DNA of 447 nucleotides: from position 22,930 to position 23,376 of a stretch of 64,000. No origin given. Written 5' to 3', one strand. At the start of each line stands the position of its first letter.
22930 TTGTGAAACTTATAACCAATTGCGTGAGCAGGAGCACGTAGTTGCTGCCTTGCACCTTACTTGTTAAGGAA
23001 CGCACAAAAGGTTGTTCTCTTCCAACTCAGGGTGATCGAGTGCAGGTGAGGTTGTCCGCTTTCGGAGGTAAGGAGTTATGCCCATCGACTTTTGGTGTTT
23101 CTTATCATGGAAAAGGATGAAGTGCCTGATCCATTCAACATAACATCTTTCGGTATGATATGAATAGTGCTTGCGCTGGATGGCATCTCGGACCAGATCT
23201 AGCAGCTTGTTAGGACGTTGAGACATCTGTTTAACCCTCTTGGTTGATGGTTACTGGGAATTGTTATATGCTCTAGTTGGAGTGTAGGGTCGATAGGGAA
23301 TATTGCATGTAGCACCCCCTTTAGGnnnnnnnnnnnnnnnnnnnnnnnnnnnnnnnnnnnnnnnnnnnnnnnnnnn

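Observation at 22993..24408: Decayed chromosomal integron: intI N-terminal stub, one cassette, one well-formed attC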

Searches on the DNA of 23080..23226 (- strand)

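Call 31: search_with_rna_model(model_id=R1, sources=[L009, L010, L011, L012, L013, L014, L015, L016, L017, L018, L019, L020, L021, L022, L023], max_evalue=1)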
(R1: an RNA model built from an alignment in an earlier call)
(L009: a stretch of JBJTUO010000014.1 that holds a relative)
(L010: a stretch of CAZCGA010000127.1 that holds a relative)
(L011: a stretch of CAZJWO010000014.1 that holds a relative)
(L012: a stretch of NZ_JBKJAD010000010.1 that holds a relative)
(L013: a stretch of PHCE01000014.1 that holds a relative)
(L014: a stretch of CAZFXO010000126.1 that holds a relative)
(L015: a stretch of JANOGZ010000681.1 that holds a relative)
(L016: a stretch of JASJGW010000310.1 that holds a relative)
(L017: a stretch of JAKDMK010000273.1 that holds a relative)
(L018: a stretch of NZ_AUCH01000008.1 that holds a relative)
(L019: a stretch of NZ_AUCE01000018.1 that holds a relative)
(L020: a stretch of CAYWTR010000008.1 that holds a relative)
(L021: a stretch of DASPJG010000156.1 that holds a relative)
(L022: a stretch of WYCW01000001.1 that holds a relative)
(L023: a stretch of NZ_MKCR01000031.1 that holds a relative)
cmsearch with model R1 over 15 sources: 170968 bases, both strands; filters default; matches with E-value up to 1: 20.
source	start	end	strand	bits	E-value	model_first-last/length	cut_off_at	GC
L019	7608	7674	+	96.1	1.1e-23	1-67/67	no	0.6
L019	8701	8767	+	91.2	2.5e-22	1-67/67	no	0.54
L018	1199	1265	+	86.3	5.7e-21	1-67/67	no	0.61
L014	560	625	+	80.7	2.1e-19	1-67/67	no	0.67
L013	92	158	+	80.2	2.8e-19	1-67/67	no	0.61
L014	1487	1552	+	75.5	5.8e-18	1-67/67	no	0.65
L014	1017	1083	+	73.9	1.6e-17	1-67/67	no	0.6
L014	197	257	+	53.1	9.8e-12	1-67/67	no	0.69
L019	4370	4432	+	50.2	6.4e-11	1-67/67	no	0.63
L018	698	793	+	39.8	5.1e-08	1-67/67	no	0.7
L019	6088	6159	+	34.5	1.5e-06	1-67/67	no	0.68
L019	2876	2942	+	31.2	1.3e-05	1-67/67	no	0.45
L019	9319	9378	+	22.4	0.0037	1-67/67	no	0.5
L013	849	919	+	21.1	0.0084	1-67/67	no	0.68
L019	7186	7242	+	19.9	0.018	1-67/67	no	0.63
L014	1017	1083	-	18.3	0.05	1-67/67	no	0.6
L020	11552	11647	-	17.6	0.079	1-67/67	no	0.71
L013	1338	1395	+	16.8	0.13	1-67/67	no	0.66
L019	8429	8492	+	16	0.23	1-67/67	no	0.66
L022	7814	7876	+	15.3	0.35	1-67/67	no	0.63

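Call 38: search_with_rna_model(model_id=R1, sources=[L012, L013, L014, L016, L018, L019, L024, L025, L026], max_evalue=0.5, make_alignment=true)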
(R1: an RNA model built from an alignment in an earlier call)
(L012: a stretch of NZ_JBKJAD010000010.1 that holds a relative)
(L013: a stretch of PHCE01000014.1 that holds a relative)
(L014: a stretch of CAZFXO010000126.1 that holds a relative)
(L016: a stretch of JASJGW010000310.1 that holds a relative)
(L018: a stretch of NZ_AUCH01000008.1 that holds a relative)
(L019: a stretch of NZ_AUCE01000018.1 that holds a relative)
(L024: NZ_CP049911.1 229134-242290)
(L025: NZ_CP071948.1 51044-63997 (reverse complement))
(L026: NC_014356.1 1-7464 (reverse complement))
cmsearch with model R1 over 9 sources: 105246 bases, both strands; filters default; matches with E-value up to 0.5: 24.
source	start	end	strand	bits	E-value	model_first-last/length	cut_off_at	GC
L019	7608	7674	+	96.1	6.5e-24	1-67/67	no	0.6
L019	8701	8767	+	91.2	1.5e-22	1-67/67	no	0.54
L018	1199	1265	+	86.3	3.5e-21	1-67/67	no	0.61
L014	560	625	+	80.7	1.3e-19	1-67/67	no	0.67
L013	92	158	+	80.2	1.7e-19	1-67/67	no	0.61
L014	1487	1552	+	75.5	3.5e-18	1-67/67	no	0.65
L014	1017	1083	+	73.9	9.9e-18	1-67/67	no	0.6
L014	197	257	+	53.1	6e-12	1-67/67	no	0.69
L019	4370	4432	+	50.2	4e-11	1-67/67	no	0.63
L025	4304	4375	+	42.5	5.7e-09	1-67/67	no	0.65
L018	698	793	+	39.8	3.1e-08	1-67/67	no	0.7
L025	2459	2518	+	37.7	1.2e-07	1-67/67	no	0.57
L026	4168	4239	+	36.9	2.1e-07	1-67/67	no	0.65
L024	6771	6830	+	35.4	5.4e-07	1-67/67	no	0.67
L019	6088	6159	+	34.5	9.4e-07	1-67/67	no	0.68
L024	7177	7233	+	34.5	9.5e-07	1-67/67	no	0.58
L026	4803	4912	+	32.4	3.7e-06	1-67/67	no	0.61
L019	2876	2942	+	31.2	8.1e-06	1-67/67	no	0.45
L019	9319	9378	+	22.4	0.0023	1-67/67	no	0.5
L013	849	919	+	21.1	0.0052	1-67/67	no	0.68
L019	7186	7242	+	19.9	0.011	1-67/67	no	0.63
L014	1017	1083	-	18.3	0.031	1-67/67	no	0.6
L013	1338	1395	+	16.8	0.081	1-67/67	no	0.66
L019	8429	8492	+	16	0.14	1-67/67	no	0.66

Alignment A3: 24 matches aligned to the model, 141 columns, each read 5' to 3' on its own strand. Consensus structure (alignment columns), stored with it:
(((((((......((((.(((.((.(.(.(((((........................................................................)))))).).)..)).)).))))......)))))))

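Call 43: search_with_rna_model(model_id=R1, sources=[L012, L013, L014, L016, L018, L019, L024, L025, L026, L028, L029, L031], max_evalue=0.02, make_alignment=true)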
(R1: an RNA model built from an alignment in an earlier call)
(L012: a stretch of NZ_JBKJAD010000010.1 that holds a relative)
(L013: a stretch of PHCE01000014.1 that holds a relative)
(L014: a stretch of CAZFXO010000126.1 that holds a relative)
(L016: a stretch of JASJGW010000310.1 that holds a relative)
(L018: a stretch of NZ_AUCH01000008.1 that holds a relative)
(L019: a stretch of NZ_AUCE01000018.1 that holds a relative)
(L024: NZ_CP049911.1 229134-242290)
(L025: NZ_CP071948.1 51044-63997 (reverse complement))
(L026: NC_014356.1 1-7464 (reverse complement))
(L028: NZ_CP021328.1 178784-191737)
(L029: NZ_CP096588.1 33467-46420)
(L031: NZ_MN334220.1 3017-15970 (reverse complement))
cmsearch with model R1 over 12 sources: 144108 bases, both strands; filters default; matches with E-value up to 0.02: 27.
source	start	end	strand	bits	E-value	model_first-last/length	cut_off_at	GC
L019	7608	7674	+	96.1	9e-24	1-67/67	no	0.6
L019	8701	8767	+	91.2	2.1e-22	1-67/67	no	0.54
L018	1199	1265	+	86.3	4.8e-21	1-67/67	no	0.61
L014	560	625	+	80.7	1.7e-19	1-67/67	no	0.67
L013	92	158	+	80.2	2.4e-19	1-67/67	no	0.61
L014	1487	1552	+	75.5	4.8e-18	1-67/67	no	0.65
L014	1017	1083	+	73.9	1.4e-17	1-67/67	no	0.6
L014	197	257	+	53.1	8.2e-12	1-67/67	no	0.69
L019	4370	4432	+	50.2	5.4e-11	1-67/67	no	0.63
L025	4304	4375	+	42.5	7.7e-09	1-67/67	no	0.65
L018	698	793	+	39.8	4.3e-08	1-67/67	no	0.7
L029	928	987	+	38.7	8.8e-08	1-67/67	no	0.55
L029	3333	3392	+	38.7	9e-08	1-67/67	no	0.63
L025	2459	2518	+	37.7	1.7e-07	1-67/67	no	0.57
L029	1784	1853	+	37.3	2.1e-07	1-67/67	no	0.6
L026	4168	4239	+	36.9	2.9e-07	1-67/67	no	0.65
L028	5044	5115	+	35.6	6.5e-07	1-67/67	no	0.64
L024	6771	6830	+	35.4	7.3e-07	1-67/67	no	0.67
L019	6088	6159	+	34.5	1.3e-06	1-67/67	no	0.68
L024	7177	7233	+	34.5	1.3e-06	1-67/67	no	0.58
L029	417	476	+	32.4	5e-06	1-67/67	no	0.53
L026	4803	4912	+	32.4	5e-06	1-67/67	no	0.61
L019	2876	2942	+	31.2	1.1e-05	1-67/67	no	0.45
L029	4189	4249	+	25.4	0.00046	1-67/67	no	0.57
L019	9319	9378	+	22.4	0.0031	1-67/67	no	0.5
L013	849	919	+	21.1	0.0071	1-67/67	no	0.68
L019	7186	7242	+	19.9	0.015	1-67/67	no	0.63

Alignment A4: 27 matches aligned to the model, 138 columns, each read 5' to 3' on its own strand. Consensus structure (alignment columns), stored with it:
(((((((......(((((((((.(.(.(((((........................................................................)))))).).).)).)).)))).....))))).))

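Call 44: build_rna_model(alignment_id=A4)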
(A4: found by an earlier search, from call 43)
Model R2 built from alignment A4 (27 sequences, 138 columns); structure: stored with the alignment.
model positions 64; base pairs 23; branch points 0; effective number of sequences 11.12; information 0.875 bits per position. Calibrated on 0.2 Mb of random sequence (short: E-values are rough).
structure used (alignment columns):
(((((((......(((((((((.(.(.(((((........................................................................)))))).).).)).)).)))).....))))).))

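Call 45: search_with_rna_model(model_id=R2, source=window, max_evalue=10, filters=off, show_alignments=4)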
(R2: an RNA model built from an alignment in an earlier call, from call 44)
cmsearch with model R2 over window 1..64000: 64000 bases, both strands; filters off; matches with E-value up to 10: 11.
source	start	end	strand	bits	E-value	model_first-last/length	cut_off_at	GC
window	24289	24408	-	28.1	0.00017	1-64/64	no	0.5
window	61540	61581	+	12.3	1.2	1-64/64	no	0.48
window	33148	33165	+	11.6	1.7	1-64/64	no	0.67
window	60238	60268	+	9.7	5.1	1-64/64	no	0.61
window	16406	16430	-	9.4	5.9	1-64/64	no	0.4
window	13937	13962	+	9.3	6.4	1-64/64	no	0.73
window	61540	61575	-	9.3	6.5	1-64/64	no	0.53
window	18963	18984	-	8.8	8.3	1-64/64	no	0.41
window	52129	52153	-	8.8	8.6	1-64/64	no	0.56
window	26776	26797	+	8.5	9.7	1-64/64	no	0.5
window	22263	22317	+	8.5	9.9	1-64/64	no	0.55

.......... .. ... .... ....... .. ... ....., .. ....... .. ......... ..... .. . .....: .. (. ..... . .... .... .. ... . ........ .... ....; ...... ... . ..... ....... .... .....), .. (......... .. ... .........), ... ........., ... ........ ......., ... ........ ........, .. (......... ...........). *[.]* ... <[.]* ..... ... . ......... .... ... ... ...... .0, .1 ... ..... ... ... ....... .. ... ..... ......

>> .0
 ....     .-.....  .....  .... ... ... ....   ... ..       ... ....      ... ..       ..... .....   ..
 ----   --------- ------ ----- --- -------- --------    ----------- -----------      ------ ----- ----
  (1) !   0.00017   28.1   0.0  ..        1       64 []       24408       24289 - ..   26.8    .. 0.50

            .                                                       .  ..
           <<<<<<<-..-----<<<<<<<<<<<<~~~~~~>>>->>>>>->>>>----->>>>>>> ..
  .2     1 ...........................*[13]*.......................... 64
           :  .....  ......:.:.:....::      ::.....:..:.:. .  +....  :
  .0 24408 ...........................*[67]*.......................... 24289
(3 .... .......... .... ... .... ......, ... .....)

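Call 46: search_with_rna_model(model_id=R2, sources=[L009, L010, L011, L012, L013, L014, L015, L016, L017, L018, L019, L020, L021, L022, L023, L024, L025, L026, L028, L029, L030, L031], max_evalue=0.5)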
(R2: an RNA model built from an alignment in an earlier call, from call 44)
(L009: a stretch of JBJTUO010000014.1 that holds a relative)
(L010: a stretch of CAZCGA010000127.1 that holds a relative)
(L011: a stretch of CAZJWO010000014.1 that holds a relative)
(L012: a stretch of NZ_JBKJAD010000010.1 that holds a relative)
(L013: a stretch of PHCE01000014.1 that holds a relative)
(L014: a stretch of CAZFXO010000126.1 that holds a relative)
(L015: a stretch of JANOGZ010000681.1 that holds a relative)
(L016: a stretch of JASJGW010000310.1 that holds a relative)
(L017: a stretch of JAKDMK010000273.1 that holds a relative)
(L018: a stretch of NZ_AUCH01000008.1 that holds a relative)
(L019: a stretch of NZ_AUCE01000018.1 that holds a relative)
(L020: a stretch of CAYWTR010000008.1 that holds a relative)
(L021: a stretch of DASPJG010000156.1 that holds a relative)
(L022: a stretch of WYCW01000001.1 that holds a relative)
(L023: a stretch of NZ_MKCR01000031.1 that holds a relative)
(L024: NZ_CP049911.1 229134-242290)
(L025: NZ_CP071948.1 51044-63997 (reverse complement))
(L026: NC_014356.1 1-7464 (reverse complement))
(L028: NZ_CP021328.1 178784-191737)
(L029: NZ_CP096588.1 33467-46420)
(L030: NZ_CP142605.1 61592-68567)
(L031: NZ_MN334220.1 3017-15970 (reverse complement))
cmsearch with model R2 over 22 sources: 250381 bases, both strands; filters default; matches with E-value up to 0.5: 37.
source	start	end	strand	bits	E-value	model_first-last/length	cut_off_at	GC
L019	7608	7674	+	78.1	4.7e-16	1-64/64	no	0.6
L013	92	158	+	73.4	6.4e-15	1-64/64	no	0.61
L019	8701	8767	+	73.3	6.8e-15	1-64/64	no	0.54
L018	1199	1265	+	72.1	1.3e-14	1-64/64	no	0.61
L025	4304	4375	+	68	1.4e-13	1-64/64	no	0.65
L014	560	625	+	65.8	4.5e-13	1-64/64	no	0.67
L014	1017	1083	+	64.8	7.9e-13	1-64/64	no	0.6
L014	1487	1552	+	64.7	8.3e-13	1-64/64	no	0.65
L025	2459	2518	+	64.7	8.7e-13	1-64/64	no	0.57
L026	4168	4239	+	64.2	1.1e-12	1-64/64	no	0.65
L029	928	987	+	63.8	1.4e-12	1-64/64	no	0.55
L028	5044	5115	+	63.6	1.6e-12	1-64/64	no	0.64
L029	3333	3392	+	61.1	6.2e-12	1-64/64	no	0.63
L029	417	476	+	57.6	4.5e-11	1-64/64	no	0.53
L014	197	257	+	56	1.1e-10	1-64/64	no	0.69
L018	698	793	+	55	1.9e-10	1-64/64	no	0.7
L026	4803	4912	+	54.3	2.8e-10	1-64/64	no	0.61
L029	4189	4249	+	54.3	2.9e-10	1-64/64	no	0.57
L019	6088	6159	+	53.5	4.5e-10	1-64/64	no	0.68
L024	7177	7233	+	53.1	5.5e-10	1-64/64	no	0.58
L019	4370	4432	+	52.5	7.8e-10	1-64/64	no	0.63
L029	1784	1853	+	52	1e-09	1-64/64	no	0.6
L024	6771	6830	+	50.2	2.8e-09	1-64/64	no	0.67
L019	7186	7242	+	49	5.7e-09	1-64/64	no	0.63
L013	849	919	+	42.3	2.4e-07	1-64/64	no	0.68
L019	2876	2942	+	41.6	3.4e-07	1-64/64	no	0.45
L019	9319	9378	+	38.7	1.8e-06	1-64/64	no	0.5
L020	12266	12330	-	36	7.9e-06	1-64/64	no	0.69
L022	3806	3909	+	34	2.5e-05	1-64/64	no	0.62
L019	8429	8492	+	31.3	0.00011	1-64/64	no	0.66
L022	7814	7876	+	30.2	0.00021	1-64/64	no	0.63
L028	4441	4554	+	28.7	0.00048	1-64/64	no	0.57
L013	1338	1395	+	27.2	0.0011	1-64/64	no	0.66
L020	11552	11647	-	24.5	0.005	1-64/64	no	0.71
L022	2222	2327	+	21.9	0.021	1-64/64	no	0.53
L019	9319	9378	-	21.1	0.035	1-64/64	no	0.5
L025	4943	5011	+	18.8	0.12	1-64/64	no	0.55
